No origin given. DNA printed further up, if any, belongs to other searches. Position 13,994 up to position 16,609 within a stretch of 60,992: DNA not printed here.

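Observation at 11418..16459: Orphan extracytoplasmic flavin module: secreted FAD oxidoreductase + double-FMN_bind NosR/NapH-like membrane protein + ApbE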

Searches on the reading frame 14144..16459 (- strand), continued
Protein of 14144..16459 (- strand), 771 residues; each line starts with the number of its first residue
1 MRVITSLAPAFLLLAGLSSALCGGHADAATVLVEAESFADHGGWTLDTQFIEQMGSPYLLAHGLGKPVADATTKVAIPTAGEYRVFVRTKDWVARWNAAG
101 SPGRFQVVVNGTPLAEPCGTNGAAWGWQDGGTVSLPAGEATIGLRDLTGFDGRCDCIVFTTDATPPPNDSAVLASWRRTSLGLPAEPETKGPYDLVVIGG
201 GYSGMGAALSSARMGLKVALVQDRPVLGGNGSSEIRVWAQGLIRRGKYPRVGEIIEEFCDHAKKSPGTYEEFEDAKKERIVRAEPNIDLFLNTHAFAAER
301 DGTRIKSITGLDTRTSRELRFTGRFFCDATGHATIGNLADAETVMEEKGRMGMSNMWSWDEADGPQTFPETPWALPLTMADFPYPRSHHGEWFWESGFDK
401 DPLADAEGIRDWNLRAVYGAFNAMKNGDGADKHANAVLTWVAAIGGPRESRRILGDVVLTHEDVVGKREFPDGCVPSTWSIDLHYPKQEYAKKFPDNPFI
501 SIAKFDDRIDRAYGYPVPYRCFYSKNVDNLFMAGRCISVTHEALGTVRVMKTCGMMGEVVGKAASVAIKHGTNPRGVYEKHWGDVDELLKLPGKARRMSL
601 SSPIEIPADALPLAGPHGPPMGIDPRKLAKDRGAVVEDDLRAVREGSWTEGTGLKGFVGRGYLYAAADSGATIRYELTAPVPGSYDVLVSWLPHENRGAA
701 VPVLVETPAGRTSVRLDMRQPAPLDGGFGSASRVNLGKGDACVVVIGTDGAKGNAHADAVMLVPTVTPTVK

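Call 83: search_protein_families(library=pfam, alignment_id=A4, max_evalue=0.00001)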
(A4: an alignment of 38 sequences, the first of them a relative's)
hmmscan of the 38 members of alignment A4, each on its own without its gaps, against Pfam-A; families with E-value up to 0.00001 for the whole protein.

A. member 1, P0247 (932 aa): 3 families
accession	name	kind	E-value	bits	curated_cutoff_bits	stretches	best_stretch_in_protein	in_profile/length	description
PF12831.13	FAD_oxidored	-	8.3e-70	236.6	27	1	494-890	1-410/416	FAD dependent oxidoreductase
PF13450.12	NAD_binding_8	-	1.1e-06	29.3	21.9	1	497-540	1-48/68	NAD(P)-binding Rossmann-like domain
PF01266.30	DAO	-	5.5e-06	26.6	27.9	1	494-532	1-39/353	FAD dependent oxidoreductase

B. families by the number of members that match (of 38 scanned): 43 families (the first 25 are shown)
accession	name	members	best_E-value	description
PF12831.13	FAD_oxidored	38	1.5e-73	FAD dependent oxidoreductase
PF00890.30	FAD_binding_2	30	2.1e-08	FAD binding domain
PF13450.12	NAD_binding_8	27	3.7e-09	NAD(P)-binding Rossmann-like domain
PF01266.30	DAO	17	1.7e-07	FAD dependent oxidoreductase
PF25275.1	Golvesin_C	9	1.5e-59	Golvesin C-terminal domain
PF01134.28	GIDA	7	4.5e-07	Glucose inhibited division protein A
PF07992.20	Pyr_redox_2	6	8e-07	Pyridine nucleotide-disulphide oxidoreductase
PF13472.12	Lipase_GDSL_2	3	3.4e-23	GDSL-like Lipase/Acylhydrolase family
PF00754.31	F5_F8_type_C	3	4.4e-09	F5/8 type C domain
PF01120.23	Alpha_L_fucos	1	3.4e-96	Alpha-L-fucosidase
PF13204.13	Apiosidase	1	8.6e-86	Apiosidase-like, catalytic domain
PF10566.15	Glyco_hydro_97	1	4.9e-84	Glycoside hydrolase 97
PF00728.28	Glyco_hydro_20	1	7.9e-65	Glycosyl hydrolase family 20, catalytic domain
PF14606.12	Lipase_GDSL_3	1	2.1e-54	GDSL-like Lipase/Acylhydrolase family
PF03781.23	FGE-sulfatase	1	1e-40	Sulfatase-modifying factor enzyme 1-like domain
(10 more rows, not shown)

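Call 88: search_protein_families(library=pfam, proteins=[L084:8496-10127:+, L086:3183-4850:+], max_evalue=0.001)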
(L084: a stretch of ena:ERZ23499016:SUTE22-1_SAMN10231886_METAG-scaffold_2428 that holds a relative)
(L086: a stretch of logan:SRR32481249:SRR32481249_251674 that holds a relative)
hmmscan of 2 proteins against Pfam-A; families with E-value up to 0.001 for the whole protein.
L084:8496-10127:+ (543 aa): 2 families
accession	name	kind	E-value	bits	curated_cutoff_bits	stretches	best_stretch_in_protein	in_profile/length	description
PF04205.19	FMN_bind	-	1.1e-15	58.5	22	2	85-161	1-72/77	FMN-binding domain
PF12801.12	Fer4_5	-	1.4e-11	44.6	22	1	394-435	5-45/48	4Fe-4S binding domain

L086:3183-4850:+ (555 aa): 2 families
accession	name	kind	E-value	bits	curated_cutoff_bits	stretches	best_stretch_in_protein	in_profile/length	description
PF04205.19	FMN_bind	-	5e-13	49.9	22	1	98-175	1-73/77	FMN-binding domain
PF12801.12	Fer4_5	-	1.2e-10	41.6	22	1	404-448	5-48/48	4Fe-4S binding domain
